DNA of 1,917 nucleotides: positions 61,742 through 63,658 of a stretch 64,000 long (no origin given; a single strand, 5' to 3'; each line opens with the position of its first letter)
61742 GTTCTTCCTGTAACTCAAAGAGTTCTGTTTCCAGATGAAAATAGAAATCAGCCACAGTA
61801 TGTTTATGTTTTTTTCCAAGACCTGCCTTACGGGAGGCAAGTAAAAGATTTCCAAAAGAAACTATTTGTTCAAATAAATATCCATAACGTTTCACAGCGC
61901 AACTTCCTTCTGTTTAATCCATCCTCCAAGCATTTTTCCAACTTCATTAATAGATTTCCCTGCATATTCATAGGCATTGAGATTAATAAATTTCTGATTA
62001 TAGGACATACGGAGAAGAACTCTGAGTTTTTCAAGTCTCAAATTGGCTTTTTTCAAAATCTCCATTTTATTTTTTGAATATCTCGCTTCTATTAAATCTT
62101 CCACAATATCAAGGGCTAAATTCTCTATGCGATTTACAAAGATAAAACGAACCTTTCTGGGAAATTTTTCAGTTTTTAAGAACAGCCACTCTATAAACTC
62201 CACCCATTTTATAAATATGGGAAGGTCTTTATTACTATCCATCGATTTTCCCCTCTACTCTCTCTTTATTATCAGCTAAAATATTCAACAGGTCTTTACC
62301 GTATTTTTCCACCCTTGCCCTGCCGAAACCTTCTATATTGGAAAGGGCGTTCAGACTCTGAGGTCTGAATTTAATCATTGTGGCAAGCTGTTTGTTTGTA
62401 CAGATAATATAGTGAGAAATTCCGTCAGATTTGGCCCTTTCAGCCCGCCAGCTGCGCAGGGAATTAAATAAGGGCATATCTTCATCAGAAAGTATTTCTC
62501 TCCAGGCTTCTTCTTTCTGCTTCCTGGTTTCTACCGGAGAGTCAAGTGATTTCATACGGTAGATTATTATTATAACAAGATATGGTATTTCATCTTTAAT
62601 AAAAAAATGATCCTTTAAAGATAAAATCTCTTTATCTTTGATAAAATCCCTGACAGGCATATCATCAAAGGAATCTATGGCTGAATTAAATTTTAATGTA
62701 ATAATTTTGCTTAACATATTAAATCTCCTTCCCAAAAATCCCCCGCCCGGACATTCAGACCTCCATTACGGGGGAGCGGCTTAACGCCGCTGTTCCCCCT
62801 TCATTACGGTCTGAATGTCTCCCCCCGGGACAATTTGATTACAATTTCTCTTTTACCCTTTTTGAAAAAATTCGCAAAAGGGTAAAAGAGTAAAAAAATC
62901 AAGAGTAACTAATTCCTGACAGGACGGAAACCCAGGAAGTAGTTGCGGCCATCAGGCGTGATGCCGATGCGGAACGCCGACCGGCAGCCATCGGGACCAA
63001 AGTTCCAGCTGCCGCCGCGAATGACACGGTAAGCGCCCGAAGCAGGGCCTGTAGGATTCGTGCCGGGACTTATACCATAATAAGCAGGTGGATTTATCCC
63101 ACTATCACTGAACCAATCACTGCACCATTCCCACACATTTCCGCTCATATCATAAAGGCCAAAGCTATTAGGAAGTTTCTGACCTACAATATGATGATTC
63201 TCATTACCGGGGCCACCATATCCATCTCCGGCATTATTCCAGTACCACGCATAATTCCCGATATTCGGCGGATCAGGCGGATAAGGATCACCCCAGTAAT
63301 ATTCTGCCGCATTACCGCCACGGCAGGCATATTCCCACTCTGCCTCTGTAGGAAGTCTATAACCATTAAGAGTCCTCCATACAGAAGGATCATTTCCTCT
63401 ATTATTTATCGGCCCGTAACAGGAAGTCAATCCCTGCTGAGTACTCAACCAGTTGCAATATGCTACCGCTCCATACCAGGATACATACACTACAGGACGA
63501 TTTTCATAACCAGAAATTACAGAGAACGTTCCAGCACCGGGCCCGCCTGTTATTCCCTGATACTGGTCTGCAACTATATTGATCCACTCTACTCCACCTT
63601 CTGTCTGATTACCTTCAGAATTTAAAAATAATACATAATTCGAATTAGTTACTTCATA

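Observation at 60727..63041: Diversity-generating retroelement: 126-bp TR/VR pair that differs only at template adenines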

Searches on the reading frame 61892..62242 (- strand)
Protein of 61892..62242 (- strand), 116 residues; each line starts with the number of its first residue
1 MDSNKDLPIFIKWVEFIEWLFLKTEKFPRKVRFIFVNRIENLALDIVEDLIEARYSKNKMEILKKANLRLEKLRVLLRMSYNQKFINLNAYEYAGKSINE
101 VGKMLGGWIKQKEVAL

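Call 6: search_protein_families(library=pfam, proteins=[window:61892-62242:-], max_evalue=0.01)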
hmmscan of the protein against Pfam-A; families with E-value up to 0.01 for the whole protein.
window:61892-62242:- (116 aa): 2 families
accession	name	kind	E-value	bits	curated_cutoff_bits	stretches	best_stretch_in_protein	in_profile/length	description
PF22296.2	bAvd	-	3.8e-20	72.8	40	1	12-111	6-106/107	bAvd-like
PF05635.17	23S_rRNA_IVP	-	8.9e-05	23.1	33.8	1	5-106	1-105/106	23S rRNA-intervening sequence protein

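Call 18: search_protein_families(library=ncbifam, proteins=[window:61892-62242:-], max_evalue=0.01)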
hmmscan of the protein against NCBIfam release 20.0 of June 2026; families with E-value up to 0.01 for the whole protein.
window:61892-62242:- (116 aa): 2 families
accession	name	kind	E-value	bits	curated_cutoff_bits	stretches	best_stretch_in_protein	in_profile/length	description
NF033474.1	DivGenRetAVD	equivalog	5.4e-33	113.4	80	1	7-110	1-104/104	diversity-generating retroelement protein Avd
NF008911.0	PRK12275.1-2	subfamily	0.0016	18.9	137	1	2-111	2-114/118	hypothetical protein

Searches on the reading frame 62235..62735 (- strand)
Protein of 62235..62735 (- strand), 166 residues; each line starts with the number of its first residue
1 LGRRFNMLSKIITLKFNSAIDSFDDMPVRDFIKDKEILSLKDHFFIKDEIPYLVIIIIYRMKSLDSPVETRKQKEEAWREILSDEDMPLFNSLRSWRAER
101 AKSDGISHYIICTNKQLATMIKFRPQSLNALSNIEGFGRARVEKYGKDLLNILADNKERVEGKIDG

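Call 6: search_protein_families(library=pfam, proteins=[window:62235-62735:-], max_evalue=0.01)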
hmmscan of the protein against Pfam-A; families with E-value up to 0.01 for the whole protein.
window:62235-62735:- (166 aa): 1 family
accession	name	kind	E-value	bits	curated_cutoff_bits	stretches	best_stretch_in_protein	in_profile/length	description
PF00570.28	HRDC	-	9.9e-19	67.5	23.8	1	89-153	4-68/68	HRDC domain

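Call 18: search_protein_families(library=ncbifam, proteins=[window:62235-62735:-], max_evalue=0.01)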
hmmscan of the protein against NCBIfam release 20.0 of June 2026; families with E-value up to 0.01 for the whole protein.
window:62235-62735:- (166 aa): 4 families
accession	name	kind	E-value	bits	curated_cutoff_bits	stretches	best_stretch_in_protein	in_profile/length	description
TIGR01389.1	recQ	equivalog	8.3e-15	54.2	640.2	1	70-153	507-588/591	DNA helicase RecQ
NF008279.0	PRK11057.1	equivalog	1.7e-06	26.7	1015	1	77-155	523-601/608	ATP-dependent DNA helicase RecQ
TIGR01388.1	rnd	equivalog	2e-05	24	298.95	1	61-156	179-278/363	ribonuclease D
NF008089.0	PRK10829.1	equivalog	0.00014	21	516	1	60-159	189-285/375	ribonuclease D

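Call 67: find_encoding_contigs(protein=window:62235-62717:-, flank=5000, max_places=10)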
Protein window:62235-62717:- (160 aa): no gene with exactly this product is on record in the collection.

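Call 68: find_encoding_contigs(protein=window:62235-62735:-, flank=5000, max_places=10)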
Protein window:62235-62735:- (166 aa): no gene with exactly this product is on record in the collection.

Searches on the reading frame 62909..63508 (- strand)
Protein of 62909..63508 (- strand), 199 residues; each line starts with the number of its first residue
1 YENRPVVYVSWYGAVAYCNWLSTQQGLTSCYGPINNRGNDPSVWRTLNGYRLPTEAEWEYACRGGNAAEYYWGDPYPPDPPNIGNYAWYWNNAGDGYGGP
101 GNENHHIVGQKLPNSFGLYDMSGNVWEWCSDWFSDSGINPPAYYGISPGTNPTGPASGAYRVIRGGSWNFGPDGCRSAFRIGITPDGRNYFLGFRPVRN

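Call 84: search_solved_structures(query=window:62909-63508:-, max_evalue=1e-20, show_alignments=1)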
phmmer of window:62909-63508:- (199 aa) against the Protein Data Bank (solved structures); distinct sequences matched with E-value up to 1e-20: 3.
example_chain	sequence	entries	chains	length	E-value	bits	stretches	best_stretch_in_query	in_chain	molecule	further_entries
2y3c_A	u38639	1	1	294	7e-30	107.7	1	48-195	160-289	TREPONEMA DENTICOLA VARIABLE PROTEIN 1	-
2q17_A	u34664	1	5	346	4.1e-24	88.8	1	49-196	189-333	formylglycine generating enzyme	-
6muj_A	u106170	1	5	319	1.5e-23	86.9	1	49-196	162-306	Formylglycine-generating enzyme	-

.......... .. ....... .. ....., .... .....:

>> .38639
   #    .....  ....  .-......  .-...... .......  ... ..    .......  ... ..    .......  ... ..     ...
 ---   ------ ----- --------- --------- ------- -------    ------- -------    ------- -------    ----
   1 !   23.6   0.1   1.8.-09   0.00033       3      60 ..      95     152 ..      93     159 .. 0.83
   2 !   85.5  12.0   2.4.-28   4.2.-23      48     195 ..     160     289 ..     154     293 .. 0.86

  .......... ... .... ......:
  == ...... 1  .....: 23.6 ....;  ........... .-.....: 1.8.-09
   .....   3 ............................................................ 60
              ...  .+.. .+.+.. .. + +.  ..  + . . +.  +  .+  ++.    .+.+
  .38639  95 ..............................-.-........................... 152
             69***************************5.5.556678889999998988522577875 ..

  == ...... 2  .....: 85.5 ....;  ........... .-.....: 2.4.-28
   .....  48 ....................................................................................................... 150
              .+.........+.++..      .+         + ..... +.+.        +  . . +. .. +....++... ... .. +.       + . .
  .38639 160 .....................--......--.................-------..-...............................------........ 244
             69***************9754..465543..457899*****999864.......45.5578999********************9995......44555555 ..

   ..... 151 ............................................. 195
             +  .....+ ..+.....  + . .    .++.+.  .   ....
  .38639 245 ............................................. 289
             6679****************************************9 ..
